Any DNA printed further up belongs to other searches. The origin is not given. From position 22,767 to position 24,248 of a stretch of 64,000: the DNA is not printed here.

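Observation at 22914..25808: Chimeric 964-aa inner-membrane protein: cytoplasmic E/R/K/A mega-helix fused to a periplasmic AsmA-like domain, wedged between an oxoprolinase-type gene and purL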

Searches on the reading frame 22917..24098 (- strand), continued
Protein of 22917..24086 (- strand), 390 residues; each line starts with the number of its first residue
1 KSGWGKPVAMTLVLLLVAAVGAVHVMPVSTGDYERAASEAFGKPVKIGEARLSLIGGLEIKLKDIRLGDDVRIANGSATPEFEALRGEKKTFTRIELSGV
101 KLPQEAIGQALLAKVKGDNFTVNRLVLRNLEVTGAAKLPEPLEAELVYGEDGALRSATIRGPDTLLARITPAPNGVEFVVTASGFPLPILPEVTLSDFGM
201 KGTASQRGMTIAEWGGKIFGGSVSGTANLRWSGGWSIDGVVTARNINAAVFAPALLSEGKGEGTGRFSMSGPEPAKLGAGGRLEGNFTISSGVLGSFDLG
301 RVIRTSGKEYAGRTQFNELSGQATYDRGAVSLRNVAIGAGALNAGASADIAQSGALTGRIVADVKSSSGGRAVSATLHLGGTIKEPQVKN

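Call 45: find_encoding_contigs(protein=P0343, flank=8000, max_places=2)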
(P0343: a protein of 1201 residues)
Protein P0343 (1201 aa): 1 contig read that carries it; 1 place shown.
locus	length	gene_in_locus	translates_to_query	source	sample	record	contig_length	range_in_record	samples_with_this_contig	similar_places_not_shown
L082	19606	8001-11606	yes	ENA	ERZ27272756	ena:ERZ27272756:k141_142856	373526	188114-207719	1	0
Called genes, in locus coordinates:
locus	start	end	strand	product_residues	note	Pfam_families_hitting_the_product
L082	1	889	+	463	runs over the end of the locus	PF00072:Response_reg, PF00158:Sigma54_activat, PF14532:Sigma54_activ_2, PF07728:AAA_5 (weak), PF25601:AAA_lid_14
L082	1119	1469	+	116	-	PF04972:BON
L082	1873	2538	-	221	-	PF00293:NUDIX (faint), PF19368:WHD_AraR (weak), PF21906:WHD_NrtR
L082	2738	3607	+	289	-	-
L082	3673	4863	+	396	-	PF17767:NAPRTase_N, PF04095:NAPRTase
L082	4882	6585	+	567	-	PF00795:CN_hydrolase, PF02540:NAD_synthase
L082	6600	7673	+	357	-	PF01467:CTP_transf_like, PF00293:NUDIX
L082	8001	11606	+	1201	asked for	-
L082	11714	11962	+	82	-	PF11730:DUF3297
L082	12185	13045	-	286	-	PF03942:DTW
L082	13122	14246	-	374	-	PF11949:DUF3466 (faint)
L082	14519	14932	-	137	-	PF13784:Fic_N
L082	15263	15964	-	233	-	PF11813:DUF3334, PF13690:CheX (weak)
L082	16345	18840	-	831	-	PF02518:HATPase_c, PF00204:DNA_gyraseB, PF01751:Toprim, PF21249:GyrB_hook, PF18053:GyrB_insert, PF00986:DNA_gyraseB_C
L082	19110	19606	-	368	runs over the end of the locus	PF00712:DNA_pol3_beta, PF02767:DNA_pol3_beta_2, PF02768:DNA_pol3_beta_3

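Call 46: find_encoding_contigs(protein=P0334, flank=8000, max_places=2)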
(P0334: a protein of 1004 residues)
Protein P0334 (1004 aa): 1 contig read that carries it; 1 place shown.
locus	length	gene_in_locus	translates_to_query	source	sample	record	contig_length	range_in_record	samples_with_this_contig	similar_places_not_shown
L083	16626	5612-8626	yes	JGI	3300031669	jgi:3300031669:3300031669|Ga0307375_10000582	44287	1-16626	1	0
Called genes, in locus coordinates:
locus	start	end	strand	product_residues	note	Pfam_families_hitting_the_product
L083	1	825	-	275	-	?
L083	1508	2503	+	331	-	PF12974:Phosphonate-bd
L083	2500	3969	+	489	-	PF00512:HisKA, PF02518:HATPase_c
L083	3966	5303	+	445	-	PF00072:Response_reg, PF00158:Sigma54_activat, PF14532:Sigma54_activ_2, PF07728:AAA_5, PF25601:AAA_lid_14, PF02954:HTH_8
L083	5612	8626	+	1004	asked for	PF05170:AsmA (faint)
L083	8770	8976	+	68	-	-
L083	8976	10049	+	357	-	PF21168:FkbO_Hyg5-like_N, PF01042:Ribonuc_L-PSP (weak)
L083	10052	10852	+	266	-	PF01553:Acyltransferase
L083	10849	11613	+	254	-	PF13641:Glyco_tranf_2_3 (faint), PF00535:Glycos_transf_2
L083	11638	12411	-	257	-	PF01135:PCMT (faint), PF01209:Ubie_methyltran, PF13489:Methyltransf_23, PF08241:Methyltransf_11, PF08242:Methyltransf_12, PF13649:Methyltransf_25, PF13847:Methyltransf_31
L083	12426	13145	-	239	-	PF00106:adh_short, PF01370:Epimerase (weak), PF08659:KR, PF13561:adh_short_C2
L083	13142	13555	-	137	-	PF22817:ApeP-like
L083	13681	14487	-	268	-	PF13723:Ketoacyl-synt_2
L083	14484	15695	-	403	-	PF00109:ketoacyl-synt, PF02801:Ketoacyl-synt_C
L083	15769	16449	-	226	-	PF14378:PAP2_3, PF01569:PAP2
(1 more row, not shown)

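Call 50: search_protein_families(library=pfam, alignment_id=A4, max_evalue=0.01)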
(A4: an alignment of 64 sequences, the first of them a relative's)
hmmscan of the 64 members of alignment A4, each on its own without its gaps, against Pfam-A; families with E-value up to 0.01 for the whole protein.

A. member 1, P0388 (804 aa): 1 family
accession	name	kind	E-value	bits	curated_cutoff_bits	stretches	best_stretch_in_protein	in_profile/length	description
PF05170.20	AsmA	-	1.6e-05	24.4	29.8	1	416-491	14-90/607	AsmA family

B. families by the number of members that match (of 64 scanned): 11 families
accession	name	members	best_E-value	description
PF05170.20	AsmA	35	3.7e-13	AsmA family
PF13116.12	YhdP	10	9.3e-10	YhdP protein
PF08017.16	Fibrinogen_BP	7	2.2e-07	Fibrinogen binding protein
PF05262.16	Borrelia_P83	3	1.9e-06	Borrelia P83/100 protein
PF05359.17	DUF748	3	0.0014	Domain of Unknown Function (DUF748)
PF13412.12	HTH_24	2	0.0013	Winged helix-turn-helix DNA-binding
PF01022.26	HTH_5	2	0.0016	Bacterial regulatory protein, arsR family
PF00211.25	Guanylate_cyc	1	7.1e-08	Adenylate and Guanylate cyclase catalytic domain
PF12802.13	MarR_2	1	0.0003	MarR family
PF12840.13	HTH_20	1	0.0062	Helix-turn-helix domain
PF01203.25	T2SSN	1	0.0072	Type II secretion system (T2SS), protein N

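Call 59: list_cluster_members(proteins=[P0337, P0388, P0359, P0335, P0326, P0323, P0372, P0304, P0363, P0358])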
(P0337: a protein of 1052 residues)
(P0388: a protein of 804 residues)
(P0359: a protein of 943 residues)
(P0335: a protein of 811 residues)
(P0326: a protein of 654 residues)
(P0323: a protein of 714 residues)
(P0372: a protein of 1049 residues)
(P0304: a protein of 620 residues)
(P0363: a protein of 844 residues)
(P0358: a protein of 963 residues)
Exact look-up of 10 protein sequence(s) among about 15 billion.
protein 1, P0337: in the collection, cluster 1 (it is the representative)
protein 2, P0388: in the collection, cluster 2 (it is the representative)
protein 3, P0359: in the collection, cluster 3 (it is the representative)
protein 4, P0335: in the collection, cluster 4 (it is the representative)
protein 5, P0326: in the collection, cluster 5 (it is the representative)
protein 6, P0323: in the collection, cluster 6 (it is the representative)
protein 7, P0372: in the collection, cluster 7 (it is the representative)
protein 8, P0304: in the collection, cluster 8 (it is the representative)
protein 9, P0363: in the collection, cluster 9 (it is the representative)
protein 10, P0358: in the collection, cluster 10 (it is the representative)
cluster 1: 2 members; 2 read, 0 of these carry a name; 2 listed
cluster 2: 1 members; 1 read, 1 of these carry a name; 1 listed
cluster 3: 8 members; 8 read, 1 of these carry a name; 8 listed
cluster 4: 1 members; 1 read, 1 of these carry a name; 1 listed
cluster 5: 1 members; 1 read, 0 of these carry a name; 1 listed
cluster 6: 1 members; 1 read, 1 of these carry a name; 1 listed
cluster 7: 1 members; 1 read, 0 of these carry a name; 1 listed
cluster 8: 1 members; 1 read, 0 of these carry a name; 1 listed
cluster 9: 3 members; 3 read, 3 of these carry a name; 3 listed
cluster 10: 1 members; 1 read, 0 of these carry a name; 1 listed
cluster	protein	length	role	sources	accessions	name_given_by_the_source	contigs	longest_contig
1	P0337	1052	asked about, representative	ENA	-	-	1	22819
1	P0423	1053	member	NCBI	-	-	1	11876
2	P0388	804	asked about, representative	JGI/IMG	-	hypothetical protein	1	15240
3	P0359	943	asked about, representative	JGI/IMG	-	-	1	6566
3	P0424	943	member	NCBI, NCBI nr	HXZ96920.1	MAG TPA: hypothetical protein VEG37_07750 [Burkholderiales bacterium] | hypothetical protein [Burkholderiales bacterium]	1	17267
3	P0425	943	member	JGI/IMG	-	-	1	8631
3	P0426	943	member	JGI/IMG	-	-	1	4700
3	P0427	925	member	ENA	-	-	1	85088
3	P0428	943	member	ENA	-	-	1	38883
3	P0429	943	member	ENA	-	-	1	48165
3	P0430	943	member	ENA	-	-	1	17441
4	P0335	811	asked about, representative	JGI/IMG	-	hypothetical protein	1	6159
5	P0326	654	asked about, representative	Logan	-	-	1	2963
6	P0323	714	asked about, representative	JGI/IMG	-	hypothetical protein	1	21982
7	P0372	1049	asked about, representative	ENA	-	-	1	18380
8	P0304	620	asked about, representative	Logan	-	-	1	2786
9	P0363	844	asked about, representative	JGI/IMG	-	hypothetical protein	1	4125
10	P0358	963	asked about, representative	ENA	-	-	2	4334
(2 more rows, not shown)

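Call 62: search_protein_families(library=pfam, proteins=[P0386, P0379, P0376, P0364, P0347, P0340, P0316, P0334, P0370, P0343], max_evalue=0.01)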
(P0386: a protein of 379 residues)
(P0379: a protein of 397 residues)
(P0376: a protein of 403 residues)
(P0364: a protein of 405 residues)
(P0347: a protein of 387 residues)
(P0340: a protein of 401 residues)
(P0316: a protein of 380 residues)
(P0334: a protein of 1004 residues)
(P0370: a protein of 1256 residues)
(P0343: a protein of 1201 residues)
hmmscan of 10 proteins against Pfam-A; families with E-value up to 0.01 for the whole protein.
P0386 (379 aa): 0 families

P0379 (397 aa): 1 family
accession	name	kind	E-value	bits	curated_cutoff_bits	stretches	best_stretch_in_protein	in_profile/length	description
PF05170.20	AsmA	-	0.001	18.4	29.8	0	184-326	455-592/607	AsmA family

P0376 (403 aa): 1 family
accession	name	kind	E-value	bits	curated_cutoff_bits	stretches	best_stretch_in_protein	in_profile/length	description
PF05170.20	AsmA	-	2.6e-08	33.6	29.8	1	14-112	13-119/607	AsmA family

P0364 (405 aa): 1 family
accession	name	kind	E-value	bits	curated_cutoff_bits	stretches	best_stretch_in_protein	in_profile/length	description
PF05170.20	AsmA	-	5.8e-12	45.7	29.8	2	138-274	383-526/607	AsmA family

P0347 (387 aa): 2 families
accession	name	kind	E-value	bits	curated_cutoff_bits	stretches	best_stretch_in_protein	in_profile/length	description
PF05170.20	AsmA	-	1.8e-07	30.8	29.8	1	3-100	13-116/607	AsmA family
PF05359.17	DUF748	-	0.0077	14.7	50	0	6-100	26-118/1037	Domain of Unknown Function (DUF748)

P0340 (401 aa): 3 families
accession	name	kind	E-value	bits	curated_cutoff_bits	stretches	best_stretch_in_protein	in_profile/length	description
PF05170.20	AsmA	-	5.2e-13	49.1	29.8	2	11-116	4-115/607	AsmA family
PF13116.12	YhdP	-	0.0017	16.8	46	1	16-289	9-247/1224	YhdP protein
PF05359.17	DUF748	-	0.0082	14.6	50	0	1-118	1-119/1037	Domain of Unknown Function (DUF748)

P0316 (380 aa): 1 family
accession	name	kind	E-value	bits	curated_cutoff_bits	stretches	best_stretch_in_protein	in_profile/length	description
PF05170.20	AsmA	-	4.7e-05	22.8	29.8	0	206-326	474-606/607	AsmA family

P0334 (1004 aa): 1 family
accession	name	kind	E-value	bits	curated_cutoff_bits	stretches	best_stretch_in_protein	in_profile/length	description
PF05170.20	AsmA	-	1.8e-10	40.7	29.8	1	606-709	3-115/607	AsmA family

P0370 (1256 aa): 0 families

P0343 (1201 aa): 0 families

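Call 67: find_encoding_contigs(protein=P0285, flank=6000, max_places=1)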
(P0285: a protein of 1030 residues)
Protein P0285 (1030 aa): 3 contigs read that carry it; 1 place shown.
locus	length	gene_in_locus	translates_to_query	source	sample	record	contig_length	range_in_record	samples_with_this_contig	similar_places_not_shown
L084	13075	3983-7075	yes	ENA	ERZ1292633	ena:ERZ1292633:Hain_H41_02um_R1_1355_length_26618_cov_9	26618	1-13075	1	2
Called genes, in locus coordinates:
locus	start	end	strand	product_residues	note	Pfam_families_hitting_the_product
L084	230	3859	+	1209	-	PF05378:Hydant_A_N, PF01968:Hydantoinase_A, PF19278:Hydant_A_C, PF02538:Hydantoinase_B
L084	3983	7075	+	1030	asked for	PF05170:AsmA (faint)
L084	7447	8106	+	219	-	PF13692:Glyco_trans_1_4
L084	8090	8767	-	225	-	PF14602:Hexapep_2 (faint), PF25084:LbH_EIF2B (faint), PF25087:GMPPB_C (faint), PF00132:Hexapep (weak)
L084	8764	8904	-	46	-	-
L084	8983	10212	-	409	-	PF13439:Glyco_transf_4 (faint)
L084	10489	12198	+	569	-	PF07244:POTRA (faint), PF08479:POTRA_2, PF03865:ShlB, PF01103:Omp85 (weak)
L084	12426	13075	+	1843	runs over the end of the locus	-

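Call 68: find_encoding_contigs(protein=P0308, flank=6000, max_places=1)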
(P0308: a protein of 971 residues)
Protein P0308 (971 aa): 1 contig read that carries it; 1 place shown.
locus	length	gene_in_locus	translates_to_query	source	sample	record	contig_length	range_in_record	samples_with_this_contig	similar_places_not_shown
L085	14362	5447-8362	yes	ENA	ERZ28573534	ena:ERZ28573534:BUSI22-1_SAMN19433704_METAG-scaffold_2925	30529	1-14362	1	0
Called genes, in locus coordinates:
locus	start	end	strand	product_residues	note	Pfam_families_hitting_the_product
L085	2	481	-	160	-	?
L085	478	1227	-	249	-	PF09859:Oxygenase-NA, PF13640:2OG-FeII_Oxy_3 (faint)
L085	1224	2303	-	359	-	PF02805:Ada_Zn_binding, PF00165:HTH_AraC, PF12833:HTH_18, PF01035:DNA_binding_1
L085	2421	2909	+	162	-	PF09900:DUF2127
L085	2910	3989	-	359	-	PF07690:MFS_1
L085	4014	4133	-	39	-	-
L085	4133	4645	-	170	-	-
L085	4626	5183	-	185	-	-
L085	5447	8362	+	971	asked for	PF08017:Fibrinogen_BP (weak)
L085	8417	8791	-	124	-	-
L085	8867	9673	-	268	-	PF13350:Y_phosphatase3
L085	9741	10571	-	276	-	PF01936:NYN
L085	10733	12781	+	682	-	PF00270:DEAD (faint), PF13307:Helicase_C_2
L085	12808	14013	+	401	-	-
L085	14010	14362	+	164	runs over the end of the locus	PF03205:MobB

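Call 69: find_encoding_contigs(protein=P0381, flank=6000, max_places=1)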
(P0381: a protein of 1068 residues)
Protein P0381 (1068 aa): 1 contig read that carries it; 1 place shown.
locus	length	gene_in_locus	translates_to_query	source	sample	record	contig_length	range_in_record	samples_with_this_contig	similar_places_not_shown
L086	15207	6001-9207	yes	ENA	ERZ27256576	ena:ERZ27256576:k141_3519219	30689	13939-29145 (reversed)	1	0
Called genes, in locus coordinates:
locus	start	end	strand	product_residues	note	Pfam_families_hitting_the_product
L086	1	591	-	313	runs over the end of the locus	PF01745:IPT (weak), PF01715:IPPT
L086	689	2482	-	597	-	PF02518:HATPase_c (weak), PF13589:HATPase_c_3, PF01119:DNA_mis_repair, PF08676:MutL_C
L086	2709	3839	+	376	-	PF05222:AlaDh_PNT_N, PF01262:AlaDh_PNT_C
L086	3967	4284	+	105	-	PF12769:PNTB_4TM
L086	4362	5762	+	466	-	PF02233:PNTB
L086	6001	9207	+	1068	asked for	PF13116:YhdP (faint), PF05170:AsmA (weak)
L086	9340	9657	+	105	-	-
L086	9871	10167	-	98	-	-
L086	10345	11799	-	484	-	PF11741:AMIN, PF01520:Amidase_3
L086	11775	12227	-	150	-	PF02367:TsaE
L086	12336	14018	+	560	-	PF00920:ILVD_EDD_N, PF24877:ILV_EDD_C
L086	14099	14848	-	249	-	-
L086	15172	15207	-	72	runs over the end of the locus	PF04325:DUF465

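Call 70: find_encoding_contigs(protein=P0359, flank=6000, max_places=1)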
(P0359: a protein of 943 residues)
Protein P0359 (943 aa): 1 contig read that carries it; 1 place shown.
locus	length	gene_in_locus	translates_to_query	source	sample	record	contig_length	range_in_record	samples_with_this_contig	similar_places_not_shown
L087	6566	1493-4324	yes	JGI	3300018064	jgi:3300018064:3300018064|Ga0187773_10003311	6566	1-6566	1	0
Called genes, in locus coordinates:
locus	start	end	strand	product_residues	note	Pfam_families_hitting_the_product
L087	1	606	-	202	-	?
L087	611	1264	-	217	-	PF03009:GDPD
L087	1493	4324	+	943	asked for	PF05170:AsmA (weak)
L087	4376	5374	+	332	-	PF08240:ADH_N, PF00107:ADH_zinc_N, PF13602:ADH_zinc_N_2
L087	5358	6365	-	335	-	PF28239:Npun_R2479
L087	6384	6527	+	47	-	-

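Call 71: search_protein_families(library=pfam, proteins=[P0288, P0289, P0333, P0383, P0328, P0293, P0275, P0299, P0300, P0310], max_evalue=0.001)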
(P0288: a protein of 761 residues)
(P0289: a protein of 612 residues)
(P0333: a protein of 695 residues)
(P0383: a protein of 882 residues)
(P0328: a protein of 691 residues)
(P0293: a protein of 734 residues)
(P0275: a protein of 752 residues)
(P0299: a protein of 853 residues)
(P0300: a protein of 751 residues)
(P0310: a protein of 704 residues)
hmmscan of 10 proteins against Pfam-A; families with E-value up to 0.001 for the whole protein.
P0288 (761 aa): 2 families
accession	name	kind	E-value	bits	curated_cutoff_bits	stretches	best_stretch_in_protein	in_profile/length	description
PF00211.25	Guanylate_cyc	-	8.5e-08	32.4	21.9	1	12-174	9-181/183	Adenylate and Guanylate cyclase catalytic domain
PF05170.20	AsmA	-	2.5e-05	23.7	29.8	0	555-706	443-605/607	AsmA family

P0289 (612 aa): 1 family
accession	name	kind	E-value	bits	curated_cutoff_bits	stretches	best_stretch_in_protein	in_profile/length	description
PF05170.20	AsmA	-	1.7e-06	27.6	29.8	0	383-456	416-492/607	AsmA family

P0333 (695 aa): 0 families

P0383 (882 aa): 3 families
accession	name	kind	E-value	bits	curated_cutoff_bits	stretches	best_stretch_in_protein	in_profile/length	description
PF13116.12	YhdP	-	9.3e-10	37.5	46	1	493-593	11-119/1224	YhdP protein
PF00211.25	Guanylate_cyc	-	7.1e-08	32.7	21.9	1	128-269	10-161/183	Adenylate and Guanylate cyclase catalytic domain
PF05170.20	AsmA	-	1.7e-05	24.3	29.8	1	491-592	5-115/607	AsmA family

P0328 (691 aa): 0 families

P0293 (734 aa): 1 family
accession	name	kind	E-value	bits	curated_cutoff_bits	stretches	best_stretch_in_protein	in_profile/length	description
PF05170.20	AsmA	-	7e-06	25.6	29.8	0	346-449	9-113/607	AsmA family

P0275 (752 aa): 0 families

P0299 (853 aa): 0 families

P0300 (751 aa): 0 families

P0310 (704 aa): 0 families
